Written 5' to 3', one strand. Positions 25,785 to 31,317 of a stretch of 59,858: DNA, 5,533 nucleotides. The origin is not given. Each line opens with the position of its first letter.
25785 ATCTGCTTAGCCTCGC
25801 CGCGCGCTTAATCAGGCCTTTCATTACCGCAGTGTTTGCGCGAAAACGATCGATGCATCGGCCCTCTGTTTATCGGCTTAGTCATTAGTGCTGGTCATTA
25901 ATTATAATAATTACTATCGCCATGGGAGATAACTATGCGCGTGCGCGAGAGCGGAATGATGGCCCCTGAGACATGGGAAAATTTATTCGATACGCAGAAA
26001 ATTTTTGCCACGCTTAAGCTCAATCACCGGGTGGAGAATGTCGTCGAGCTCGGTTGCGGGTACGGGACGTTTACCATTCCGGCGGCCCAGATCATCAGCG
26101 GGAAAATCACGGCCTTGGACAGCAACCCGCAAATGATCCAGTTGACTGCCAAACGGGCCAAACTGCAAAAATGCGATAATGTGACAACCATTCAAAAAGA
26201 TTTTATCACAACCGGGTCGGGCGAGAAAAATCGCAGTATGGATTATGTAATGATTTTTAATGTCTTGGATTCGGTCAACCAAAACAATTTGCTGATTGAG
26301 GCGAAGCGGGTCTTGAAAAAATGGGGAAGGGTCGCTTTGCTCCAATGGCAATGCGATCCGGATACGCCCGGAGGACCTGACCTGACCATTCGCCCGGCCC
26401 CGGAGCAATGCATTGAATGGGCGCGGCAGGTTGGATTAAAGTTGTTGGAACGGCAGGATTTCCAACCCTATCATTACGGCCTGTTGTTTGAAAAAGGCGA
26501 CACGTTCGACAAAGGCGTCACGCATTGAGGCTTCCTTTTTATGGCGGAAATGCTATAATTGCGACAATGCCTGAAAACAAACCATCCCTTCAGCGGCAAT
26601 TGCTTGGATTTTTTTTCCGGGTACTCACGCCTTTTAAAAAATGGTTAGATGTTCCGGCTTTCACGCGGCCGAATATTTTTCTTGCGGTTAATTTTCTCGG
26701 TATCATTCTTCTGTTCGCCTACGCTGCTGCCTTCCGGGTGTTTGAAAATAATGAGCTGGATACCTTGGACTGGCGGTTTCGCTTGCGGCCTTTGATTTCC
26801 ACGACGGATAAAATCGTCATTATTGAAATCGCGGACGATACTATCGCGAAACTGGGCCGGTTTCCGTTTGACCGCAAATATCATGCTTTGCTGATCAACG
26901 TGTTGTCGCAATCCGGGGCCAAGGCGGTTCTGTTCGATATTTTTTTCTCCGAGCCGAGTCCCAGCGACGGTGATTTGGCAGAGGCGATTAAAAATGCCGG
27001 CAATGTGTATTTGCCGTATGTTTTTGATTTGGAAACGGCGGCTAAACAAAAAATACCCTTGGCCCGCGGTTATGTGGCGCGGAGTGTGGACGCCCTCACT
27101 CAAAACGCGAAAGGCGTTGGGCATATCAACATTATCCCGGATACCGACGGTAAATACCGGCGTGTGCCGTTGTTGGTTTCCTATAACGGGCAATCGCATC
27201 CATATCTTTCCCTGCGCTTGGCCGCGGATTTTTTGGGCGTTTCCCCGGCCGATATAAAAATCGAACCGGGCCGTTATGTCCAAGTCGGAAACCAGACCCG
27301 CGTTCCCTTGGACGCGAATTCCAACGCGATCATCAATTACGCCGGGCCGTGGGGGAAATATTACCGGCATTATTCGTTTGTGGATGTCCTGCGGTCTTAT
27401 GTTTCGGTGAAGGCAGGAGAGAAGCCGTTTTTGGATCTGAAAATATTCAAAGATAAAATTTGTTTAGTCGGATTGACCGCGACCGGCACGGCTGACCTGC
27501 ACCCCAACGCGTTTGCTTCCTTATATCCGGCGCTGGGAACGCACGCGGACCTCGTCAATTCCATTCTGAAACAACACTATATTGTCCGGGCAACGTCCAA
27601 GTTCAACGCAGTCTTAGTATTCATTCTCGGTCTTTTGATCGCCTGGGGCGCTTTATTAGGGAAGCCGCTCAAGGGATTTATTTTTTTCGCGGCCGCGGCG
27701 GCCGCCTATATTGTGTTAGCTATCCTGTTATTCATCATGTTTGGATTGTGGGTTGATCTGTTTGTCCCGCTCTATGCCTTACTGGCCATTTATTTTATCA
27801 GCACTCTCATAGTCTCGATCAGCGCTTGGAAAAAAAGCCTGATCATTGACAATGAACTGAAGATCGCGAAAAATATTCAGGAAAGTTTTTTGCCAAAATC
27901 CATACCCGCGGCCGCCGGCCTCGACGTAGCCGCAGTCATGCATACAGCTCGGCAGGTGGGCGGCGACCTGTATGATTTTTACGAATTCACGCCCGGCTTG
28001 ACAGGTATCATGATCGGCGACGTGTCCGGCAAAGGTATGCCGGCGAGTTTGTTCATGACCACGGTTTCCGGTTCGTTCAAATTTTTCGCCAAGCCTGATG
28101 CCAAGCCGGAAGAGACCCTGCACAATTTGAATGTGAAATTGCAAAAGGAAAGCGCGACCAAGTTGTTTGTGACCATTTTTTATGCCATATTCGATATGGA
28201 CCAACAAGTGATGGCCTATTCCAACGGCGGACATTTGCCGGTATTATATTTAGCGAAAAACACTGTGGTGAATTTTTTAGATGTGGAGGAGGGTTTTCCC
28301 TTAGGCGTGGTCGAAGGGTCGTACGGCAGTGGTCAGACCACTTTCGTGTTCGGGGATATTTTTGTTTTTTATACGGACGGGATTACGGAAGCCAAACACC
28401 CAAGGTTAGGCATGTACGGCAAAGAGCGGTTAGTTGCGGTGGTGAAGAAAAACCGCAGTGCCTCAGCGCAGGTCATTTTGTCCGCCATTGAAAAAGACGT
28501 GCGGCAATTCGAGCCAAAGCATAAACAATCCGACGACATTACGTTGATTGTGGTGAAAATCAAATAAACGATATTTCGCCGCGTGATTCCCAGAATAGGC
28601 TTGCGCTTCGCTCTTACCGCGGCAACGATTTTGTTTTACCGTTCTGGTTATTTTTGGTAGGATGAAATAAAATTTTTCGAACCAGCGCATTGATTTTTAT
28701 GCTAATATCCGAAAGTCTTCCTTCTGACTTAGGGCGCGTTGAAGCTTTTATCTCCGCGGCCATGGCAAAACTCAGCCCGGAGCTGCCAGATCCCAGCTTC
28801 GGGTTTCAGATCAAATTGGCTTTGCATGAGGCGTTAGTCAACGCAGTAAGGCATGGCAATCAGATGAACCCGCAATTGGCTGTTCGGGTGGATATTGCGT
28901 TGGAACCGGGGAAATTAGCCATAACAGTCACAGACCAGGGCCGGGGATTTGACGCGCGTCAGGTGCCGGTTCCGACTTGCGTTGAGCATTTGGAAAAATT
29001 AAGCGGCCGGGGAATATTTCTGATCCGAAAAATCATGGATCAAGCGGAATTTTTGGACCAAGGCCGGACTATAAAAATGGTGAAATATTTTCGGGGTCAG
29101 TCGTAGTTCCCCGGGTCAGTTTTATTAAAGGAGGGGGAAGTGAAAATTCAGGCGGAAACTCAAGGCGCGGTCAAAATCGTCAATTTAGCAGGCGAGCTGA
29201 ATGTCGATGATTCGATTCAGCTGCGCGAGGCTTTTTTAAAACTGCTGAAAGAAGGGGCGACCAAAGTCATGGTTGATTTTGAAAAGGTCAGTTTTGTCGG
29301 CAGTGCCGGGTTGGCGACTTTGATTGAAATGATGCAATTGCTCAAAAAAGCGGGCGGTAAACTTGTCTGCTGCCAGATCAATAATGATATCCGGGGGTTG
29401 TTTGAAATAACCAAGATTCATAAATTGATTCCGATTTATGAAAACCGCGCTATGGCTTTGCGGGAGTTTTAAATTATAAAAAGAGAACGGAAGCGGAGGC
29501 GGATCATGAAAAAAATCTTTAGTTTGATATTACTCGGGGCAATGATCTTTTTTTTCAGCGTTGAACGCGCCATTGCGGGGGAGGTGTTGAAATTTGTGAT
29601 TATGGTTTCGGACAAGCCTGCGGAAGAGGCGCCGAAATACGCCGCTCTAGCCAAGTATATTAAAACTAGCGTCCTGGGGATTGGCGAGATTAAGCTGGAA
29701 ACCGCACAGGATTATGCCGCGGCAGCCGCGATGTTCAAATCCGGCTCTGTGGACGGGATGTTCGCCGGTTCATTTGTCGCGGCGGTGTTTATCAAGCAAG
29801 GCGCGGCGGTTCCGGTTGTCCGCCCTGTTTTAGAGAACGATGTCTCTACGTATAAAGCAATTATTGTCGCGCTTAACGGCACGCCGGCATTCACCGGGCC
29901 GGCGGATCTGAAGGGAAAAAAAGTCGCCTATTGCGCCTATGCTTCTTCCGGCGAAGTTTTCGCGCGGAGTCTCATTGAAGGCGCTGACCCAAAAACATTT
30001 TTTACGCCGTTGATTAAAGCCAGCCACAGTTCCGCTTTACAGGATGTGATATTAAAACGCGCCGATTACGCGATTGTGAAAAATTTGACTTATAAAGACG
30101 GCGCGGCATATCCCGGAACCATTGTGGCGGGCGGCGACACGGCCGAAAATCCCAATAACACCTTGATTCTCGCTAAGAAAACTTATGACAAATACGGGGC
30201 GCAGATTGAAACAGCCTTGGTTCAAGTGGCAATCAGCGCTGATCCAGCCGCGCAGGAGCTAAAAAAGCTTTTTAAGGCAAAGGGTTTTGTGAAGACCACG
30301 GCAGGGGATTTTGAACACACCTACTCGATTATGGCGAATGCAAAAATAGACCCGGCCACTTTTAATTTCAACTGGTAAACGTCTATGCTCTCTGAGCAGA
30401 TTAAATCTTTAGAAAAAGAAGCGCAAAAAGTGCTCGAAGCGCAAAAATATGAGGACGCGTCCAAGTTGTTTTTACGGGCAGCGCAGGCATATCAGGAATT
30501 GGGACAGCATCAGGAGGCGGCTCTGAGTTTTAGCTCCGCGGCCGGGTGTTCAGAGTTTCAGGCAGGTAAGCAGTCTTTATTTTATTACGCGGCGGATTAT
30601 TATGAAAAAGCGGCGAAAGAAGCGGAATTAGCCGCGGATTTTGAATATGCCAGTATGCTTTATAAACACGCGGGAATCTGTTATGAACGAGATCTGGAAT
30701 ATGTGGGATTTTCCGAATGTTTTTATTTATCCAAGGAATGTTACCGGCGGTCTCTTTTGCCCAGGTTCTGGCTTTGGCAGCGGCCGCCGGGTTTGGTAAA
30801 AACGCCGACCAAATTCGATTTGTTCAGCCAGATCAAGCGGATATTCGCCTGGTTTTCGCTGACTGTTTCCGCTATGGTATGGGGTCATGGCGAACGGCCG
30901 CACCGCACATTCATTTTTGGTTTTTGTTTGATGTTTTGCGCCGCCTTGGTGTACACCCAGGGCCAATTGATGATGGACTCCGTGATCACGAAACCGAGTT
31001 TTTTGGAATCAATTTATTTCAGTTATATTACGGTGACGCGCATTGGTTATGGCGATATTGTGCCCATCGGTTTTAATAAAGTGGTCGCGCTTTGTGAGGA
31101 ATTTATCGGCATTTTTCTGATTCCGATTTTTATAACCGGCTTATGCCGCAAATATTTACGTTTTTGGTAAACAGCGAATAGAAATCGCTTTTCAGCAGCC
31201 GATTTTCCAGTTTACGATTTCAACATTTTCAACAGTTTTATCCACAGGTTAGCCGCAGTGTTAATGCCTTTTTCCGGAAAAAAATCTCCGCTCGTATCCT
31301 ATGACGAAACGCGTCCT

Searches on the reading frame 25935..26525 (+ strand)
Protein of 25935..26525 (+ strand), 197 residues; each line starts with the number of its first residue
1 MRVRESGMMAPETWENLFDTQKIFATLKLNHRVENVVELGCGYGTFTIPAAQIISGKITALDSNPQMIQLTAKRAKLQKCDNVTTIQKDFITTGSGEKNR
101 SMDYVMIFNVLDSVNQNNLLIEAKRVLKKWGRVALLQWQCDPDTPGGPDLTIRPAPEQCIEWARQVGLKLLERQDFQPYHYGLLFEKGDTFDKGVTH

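Call 8: search_protein_families(library=ncbifam, proteins=[window:25935-26525:+], max_evalue=0.01)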
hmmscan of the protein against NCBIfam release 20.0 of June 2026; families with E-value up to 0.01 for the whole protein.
window:25935-26525:+ (197 aa): 42 families (the best 25 are shown)
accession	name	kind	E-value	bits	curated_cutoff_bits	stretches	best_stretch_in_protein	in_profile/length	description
NF043040.1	corrin_prot_MT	hypoth_equivalog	2.4e-12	46.8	180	1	31-135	40-147/216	corrinoid protein-associated methyltransferase CpaM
TIGR01934.1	MenG_MenH_UbiE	subfamily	1.2e-09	37.8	158.35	1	29-137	36-143/223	ubiquinone/menaquinone biosynthesis methyltransferase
TIGR02469.1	CbiT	equivalog_domain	1.5e-08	35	78.3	1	24-134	12-119/124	precorrin-6Y C5,15-methyltransferase (decarboxylating) subunit CbiT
NF047649.1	MTase_UXPK_star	exception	3.1e-07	29.7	460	1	33-135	78-181/283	methyltransferase/UXPK-star double selenoprotein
NF001244.0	PRK00216.1-5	equivalog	7.3e-07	28.7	216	1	32-138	48-156/236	bifunctional demethylmenaquinone methyltransferase/2-methoxy-6-polyprenyl-1,4-benzoquinol methylase UbiE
NF041536.1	ArsM_DUF2284_UU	exception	1.5e-06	26.9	575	1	33-135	77-180/459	arsenite methyltransferase/DUF2284 domain selenoprotein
TIGR00479.1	rumA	equivalog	2.7e-06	26.5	183.55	1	12-90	276-350/432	23S rRNA (uracil(1939)-C(5))-methyltransferase RlmD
NF041537.1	ArsM_AhpD_UU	exception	2.8e-06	26.4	510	1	32-134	76-179/345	arsenite methyltransferase/AhpD domain selenoprotein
NF011529.0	PRK14968.1-3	equivalog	3.2e-06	26.7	162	1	29-92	31-93/198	putative methyltransferase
TIGR00406.1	prmA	equivalog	3.5e-06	26.7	183.15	1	30-133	157-255/288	50S ribosomal protein L11 methyltransferase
NF001243.0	PRK00216.1-4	equivalog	4.8e-06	26.1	235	1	33-137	48-153/237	demethylmenaquinone methyltransferase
NF008823.0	PRK11873.1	subfamily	1.1e-05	25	263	1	33-135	78-181/272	arsenite methyltransferase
NF000499.2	Erm23S_rRNA_broad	equivalog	1.3e-05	24.8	212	1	23-94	15-82/244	23S ribosomal RNA methyltransferase Erm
TIGR02752.1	MenG_heptapren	equivalog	2.2e-05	24.1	419.85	1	33-137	46-151/231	demethylmenaquinone methyltransferase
TIGR01983.1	UbiG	equivalog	4e-05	23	102.95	1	33-125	50-141/228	bifunctional 2-polyprenyl-6-hydroxyphenol methylase/3-demethylubiquinol 3-O-methyltransferase UbiG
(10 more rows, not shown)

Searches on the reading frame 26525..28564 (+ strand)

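Call 8: search_protein_families(library=ncbifam, proteins=[window:26525-28564:+], max_evalue=0.01)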
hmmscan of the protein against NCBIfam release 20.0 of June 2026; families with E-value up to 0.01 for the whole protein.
window:26525-28564:+ (680 aa): 4 families
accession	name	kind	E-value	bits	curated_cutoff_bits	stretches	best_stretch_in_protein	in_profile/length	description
NF045505.1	RR_RssB_Pseudo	equivalog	7.4e-10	38.4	700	1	442-676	153-388/394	two-component system response regulator RssB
TIGR02865.1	spore_II_E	equivalog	6.3e-07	27.9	490.8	1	467-679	555-763/764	stage II sporulation protein E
NF038263.1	prot_phos_SiaA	equivalog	8.6e-07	27.8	700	1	441-679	411-657/658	biofilm regulation protein phosphatase SiaA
TIGR04400.1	RK_trnsloc_Pase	equivalog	1.8e-05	24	200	1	441-584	125-266/358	Arg-Lys translocation region protein phosphatase RktP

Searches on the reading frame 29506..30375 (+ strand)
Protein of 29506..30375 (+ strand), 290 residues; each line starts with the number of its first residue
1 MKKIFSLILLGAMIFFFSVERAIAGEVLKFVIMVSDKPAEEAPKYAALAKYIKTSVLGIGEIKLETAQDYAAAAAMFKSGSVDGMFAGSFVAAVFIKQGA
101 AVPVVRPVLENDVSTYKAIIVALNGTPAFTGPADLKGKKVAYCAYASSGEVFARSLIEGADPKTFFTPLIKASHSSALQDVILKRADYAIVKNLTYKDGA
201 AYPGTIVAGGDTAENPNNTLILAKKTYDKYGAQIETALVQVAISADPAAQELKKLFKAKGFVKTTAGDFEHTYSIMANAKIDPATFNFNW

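Call 7: search_protein_families(library=ncbifam, proteins=[window:29506-30375:+], max_evalue=0.01)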
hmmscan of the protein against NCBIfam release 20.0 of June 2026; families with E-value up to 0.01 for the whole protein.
window:29506-30375:+ (290 aa): 4 families
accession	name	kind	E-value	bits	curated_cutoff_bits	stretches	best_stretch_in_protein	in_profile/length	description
TIGR01098.1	3A0109s03R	subfamily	8.4e-14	51.7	112.05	1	1-199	1-211/253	phosphate/phosphite/phosphonate ABC transporter substrate-binding protein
TIGR03431.1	PhnD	equivalog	6.9e-10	38.8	261.1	1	6-197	4-200/288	phosphonate ABC transporter substrate-binding protein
TIGR04553.1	ABC_peri_selen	hypoth_equivalog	5.1e-08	32.6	250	1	28-163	2-138/266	putative selenate ABC transporter substrate-binding protein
TIGR01728.1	SsuA_fam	subfamily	0.0045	16.3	163.5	1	61-156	31-122/290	aliphatic sulfonate ABC transporter substrate-binding protein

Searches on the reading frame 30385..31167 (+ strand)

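Call 7: search_protein_families(library=ncbifam, proteins=[window:30385-31167:+], max_evalue=0.01)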
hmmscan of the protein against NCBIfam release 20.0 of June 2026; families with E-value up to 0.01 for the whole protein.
window:30385-31167:+ (261 aa): 1 family
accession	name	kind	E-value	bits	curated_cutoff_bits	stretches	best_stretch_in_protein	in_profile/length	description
NF040645.1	K_channel_Meth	equivalog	0.0028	17.5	300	1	205-254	156-199/203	hyperpolarization-activated voltage-gated potassium channel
